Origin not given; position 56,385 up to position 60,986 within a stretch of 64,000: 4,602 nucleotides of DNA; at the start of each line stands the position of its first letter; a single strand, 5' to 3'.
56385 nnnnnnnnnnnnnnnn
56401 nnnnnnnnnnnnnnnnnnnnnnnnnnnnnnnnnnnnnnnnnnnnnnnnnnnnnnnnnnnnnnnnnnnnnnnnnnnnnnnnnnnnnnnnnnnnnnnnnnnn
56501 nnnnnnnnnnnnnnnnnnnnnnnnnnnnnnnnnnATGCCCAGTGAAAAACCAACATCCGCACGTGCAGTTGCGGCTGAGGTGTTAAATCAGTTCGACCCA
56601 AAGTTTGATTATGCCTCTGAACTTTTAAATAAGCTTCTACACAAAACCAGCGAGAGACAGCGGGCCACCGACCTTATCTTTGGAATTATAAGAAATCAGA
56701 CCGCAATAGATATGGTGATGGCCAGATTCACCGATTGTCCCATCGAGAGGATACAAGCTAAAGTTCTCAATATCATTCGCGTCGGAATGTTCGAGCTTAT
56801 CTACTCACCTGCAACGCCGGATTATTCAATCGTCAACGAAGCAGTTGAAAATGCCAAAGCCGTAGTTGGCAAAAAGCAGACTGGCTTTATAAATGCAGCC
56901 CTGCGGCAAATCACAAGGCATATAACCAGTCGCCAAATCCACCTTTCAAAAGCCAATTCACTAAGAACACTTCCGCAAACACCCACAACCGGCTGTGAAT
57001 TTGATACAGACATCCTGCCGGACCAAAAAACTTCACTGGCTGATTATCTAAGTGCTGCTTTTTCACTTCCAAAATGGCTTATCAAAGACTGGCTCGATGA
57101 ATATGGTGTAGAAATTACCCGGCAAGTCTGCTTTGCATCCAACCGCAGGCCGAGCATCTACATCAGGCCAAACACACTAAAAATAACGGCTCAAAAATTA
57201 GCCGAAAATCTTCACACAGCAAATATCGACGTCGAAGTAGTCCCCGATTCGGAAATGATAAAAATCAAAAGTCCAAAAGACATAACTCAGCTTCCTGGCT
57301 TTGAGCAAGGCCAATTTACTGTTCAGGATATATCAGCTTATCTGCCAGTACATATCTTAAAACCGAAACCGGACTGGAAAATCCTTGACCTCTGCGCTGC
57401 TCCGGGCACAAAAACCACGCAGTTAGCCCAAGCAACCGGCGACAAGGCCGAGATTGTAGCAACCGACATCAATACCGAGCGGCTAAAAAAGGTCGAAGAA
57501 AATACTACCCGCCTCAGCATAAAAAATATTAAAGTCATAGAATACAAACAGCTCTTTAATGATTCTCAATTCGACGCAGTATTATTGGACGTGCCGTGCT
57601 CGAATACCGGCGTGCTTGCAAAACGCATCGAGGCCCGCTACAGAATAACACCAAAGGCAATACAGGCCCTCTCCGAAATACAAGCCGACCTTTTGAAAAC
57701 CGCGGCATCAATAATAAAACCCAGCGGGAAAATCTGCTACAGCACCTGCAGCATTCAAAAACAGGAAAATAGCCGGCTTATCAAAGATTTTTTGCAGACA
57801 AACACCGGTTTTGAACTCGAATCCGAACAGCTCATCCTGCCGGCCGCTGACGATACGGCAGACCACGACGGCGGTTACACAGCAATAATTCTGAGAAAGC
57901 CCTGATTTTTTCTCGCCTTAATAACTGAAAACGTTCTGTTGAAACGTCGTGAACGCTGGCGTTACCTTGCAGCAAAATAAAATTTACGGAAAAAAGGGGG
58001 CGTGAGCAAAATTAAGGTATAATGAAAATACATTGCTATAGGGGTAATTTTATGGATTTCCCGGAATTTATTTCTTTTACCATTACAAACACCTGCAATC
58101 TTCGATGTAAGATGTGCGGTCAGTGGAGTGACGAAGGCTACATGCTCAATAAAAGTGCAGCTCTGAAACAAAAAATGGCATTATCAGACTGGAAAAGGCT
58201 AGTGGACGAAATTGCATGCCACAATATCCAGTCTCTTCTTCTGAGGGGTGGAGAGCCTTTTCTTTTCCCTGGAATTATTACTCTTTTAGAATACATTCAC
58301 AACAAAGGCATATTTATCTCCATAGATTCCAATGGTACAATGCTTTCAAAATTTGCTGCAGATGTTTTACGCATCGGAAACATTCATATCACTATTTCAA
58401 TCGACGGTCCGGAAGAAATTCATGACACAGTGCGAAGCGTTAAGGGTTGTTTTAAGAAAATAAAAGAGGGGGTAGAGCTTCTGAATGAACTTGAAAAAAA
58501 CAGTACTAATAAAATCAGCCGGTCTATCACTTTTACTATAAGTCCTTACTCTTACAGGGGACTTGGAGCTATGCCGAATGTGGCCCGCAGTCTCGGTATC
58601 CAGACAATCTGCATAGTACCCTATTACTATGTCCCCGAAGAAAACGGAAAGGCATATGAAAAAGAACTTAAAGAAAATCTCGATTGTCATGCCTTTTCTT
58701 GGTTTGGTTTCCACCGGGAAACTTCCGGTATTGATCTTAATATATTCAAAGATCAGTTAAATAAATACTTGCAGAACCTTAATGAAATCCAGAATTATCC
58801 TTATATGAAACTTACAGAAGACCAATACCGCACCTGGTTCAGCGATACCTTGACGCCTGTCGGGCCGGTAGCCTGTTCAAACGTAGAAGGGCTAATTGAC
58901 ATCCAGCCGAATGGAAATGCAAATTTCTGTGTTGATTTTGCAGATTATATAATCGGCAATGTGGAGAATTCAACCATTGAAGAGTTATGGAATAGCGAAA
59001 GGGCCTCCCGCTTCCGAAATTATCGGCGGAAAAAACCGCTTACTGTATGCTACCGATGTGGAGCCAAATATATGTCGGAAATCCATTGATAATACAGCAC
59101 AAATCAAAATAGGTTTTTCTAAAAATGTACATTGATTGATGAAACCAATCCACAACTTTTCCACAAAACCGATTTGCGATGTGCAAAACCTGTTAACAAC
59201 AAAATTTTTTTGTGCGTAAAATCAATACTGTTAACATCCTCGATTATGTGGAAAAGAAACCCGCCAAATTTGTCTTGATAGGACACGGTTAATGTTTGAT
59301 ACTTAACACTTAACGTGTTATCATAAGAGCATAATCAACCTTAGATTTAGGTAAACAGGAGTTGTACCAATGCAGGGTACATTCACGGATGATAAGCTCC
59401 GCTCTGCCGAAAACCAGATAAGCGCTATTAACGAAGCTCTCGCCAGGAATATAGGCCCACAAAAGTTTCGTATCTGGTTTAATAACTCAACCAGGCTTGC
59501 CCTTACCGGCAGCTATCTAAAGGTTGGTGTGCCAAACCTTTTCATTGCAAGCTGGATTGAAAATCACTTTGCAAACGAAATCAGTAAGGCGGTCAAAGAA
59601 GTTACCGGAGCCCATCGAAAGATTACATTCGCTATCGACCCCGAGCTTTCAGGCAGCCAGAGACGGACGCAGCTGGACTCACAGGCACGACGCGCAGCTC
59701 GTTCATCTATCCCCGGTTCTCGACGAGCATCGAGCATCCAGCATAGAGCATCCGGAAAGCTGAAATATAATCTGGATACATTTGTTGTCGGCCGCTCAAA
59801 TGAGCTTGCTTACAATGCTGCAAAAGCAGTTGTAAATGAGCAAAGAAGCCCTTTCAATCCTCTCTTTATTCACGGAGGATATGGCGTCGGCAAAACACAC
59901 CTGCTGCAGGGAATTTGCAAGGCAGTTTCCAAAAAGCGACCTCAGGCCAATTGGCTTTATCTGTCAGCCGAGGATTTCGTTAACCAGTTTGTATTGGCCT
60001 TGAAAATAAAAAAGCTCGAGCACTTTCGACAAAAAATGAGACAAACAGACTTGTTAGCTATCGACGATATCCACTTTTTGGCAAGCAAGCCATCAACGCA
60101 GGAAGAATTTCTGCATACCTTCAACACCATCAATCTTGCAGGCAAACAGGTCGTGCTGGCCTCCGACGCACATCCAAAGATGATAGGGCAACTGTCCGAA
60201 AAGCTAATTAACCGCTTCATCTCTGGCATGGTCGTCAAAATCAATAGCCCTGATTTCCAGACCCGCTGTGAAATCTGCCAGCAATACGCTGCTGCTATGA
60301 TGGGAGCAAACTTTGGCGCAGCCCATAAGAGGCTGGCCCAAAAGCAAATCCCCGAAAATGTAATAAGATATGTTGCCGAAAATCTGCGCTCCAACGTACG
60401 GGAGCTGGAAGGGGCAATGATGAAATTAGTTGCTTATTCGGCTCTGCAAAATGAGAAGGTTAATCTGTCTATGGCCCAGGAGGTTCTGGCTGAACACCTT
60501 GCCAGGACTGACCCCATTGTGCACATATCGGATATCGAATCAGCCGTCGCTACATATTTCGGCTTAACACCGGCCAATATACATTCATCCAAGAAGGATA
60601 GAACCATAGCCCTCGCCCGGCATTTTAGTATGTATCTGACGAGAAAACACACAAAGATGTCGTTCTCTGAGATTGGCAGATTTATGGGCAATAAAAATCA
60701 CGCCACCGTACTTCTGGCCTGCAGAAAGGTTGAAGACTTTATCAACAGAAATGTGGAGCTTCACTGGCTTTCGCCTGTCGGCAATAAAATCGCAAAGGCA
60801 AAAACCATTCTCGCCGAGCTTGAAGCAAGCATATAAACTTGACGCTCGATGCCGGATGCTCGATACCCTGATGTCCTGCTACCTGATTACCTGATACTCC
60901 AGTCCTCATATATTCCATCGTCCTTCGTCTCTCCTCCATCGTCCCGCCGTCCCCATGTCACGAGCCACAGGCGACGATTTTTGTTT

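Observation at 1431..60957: Locus-specific degenerate heptamer word arrays, often as inverted arms, at most gene boundaries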

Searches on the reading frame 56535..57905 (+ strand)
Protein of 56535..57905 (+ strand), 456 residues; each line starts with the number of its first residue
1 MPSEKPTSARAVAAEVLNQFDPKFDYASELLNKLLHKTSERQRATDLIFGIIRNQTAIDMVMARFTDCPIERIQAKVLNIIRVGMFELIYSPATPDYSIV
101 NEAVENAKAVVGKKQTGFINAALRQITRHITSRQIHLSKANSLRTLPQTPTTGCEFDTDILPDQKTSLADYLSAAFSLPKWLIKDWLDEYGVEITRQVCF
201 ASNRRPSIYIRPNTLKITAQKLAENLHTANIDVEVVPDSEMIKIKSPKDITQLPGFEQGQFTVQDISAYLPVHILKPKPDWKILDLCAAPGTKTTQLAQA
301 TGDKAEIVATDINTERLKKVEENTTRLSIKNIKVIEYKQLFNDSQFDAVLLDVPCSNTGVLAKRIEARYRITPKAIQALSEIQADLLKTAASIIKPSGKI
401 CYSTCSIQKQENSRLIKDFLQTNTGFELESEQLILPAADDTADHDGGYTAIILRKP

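Call 11: search_protein_families(library=pfam, proteins=[window:56535-57905:+])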
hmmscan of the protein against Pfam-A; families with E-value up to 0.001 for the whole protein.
window:56535-57905:+ (456 aa): 8 families
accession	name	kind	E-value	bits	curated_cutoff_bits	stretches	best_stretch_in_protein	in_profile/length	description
PF01189.24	Methyltr_RsmB-F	-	6.2e-47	160.3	27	1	273-432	2-166/199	16S rRNA methyltransferase RsmB/F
PF01029.23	NusB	-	5.6e-25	88.7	23.1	1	8-128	2-133/133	NusB family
PF22458.1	RsmF-B_ferredox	-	1.2e-13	51.4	27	1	179-250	2-73/74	Methyltr_RsmF/B-like, ferredoxin-like domain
PF13847.12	Methyltransf_31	-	2.3e-11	44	27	1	279-417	3-120/145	Methyltransferase domain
PF01728.25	FtsJ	-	4.8e-07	30.3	24.1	1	275-418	19-151/181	FtsJ-like methyltransferase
PF13649.12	Methyltransf_25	-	4.6e-06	27.7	27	1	283-351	1-70/97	Methyltransferase domain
PF01209.24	Ubie_methyltran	-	1.6e-05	24.8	20.1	1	276-371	44-142/233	ubiE/COQ5 methyltransferase family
PF05175.20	MTS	-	0.00013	22.1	23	0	265-379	17-130/170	Methyltransferase small domain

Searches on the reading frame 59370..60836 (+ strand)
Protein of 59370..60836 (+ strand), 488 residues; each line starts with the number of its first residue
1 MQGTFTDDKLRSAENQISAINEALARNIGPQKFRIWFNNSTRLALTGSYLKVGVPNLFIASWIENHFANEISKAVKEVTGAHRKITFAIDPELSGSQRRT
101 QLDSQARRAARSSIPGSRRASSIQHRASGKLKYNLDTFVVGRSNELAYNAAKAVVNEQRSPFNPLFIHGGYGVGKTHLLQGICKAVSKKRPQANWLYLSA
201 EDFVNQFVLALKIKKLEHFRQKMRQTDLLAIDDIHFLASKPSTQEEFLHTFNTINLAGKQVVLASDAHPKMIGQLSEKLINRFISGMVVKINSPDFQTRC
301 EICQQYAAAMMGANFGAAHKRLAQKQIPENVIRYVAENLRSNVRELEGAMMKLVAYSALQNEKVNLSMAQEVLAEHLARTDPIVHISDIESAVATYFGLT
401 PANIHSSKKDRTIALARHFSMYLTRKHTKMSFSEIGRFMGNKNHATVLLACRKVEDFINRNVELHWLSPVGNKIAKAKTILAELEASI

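Call 11: search_protein_families(library=pfam, proteins=[window:59370-60836:+])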
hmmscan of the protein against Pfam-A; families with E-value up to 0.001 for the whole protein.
window:59370-60836:+ (488 aa): 8 families
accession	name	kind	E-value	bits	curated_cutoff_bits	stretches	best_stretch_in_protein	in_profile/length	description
PF00308.24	Bac_DnaA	-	7.6e-54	182.7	23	1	132-289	4-161/162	Bacterial DnaA ATPAse domain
PF08299.17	Bac_DnaA_C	-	3e-24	85.2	31.5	1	387-454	2-69/69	Bacterial dnaA protein helix-turn-helix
PF11638.13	DnaA_N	-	1e-10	41.6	24.6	1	19-76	6-64/65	DnaA N-terminal domain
PF00004.35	AAA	-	2.1e-06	28.6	21.2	1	166-283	2-123/131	ATPase family associated with various cellular activities (AAA)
PF01637.24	ATPase_2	-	4.1e-05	23.9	33.2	1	158-287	16-139/225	ATPase domain predominantly from Archaea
PF01695.23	IstB_IS21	-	7.2e-05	22.8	24.1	1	166-253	96-181/238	IstB-like ATP binding protein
PF13191.12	AAA_16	-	0.00014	22.8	32.6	1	139-219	2-94/167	AAA ATPase domain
PF13173.12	AAA_14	-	0.00016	22.1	27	1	163-282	3-114/129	AAA domain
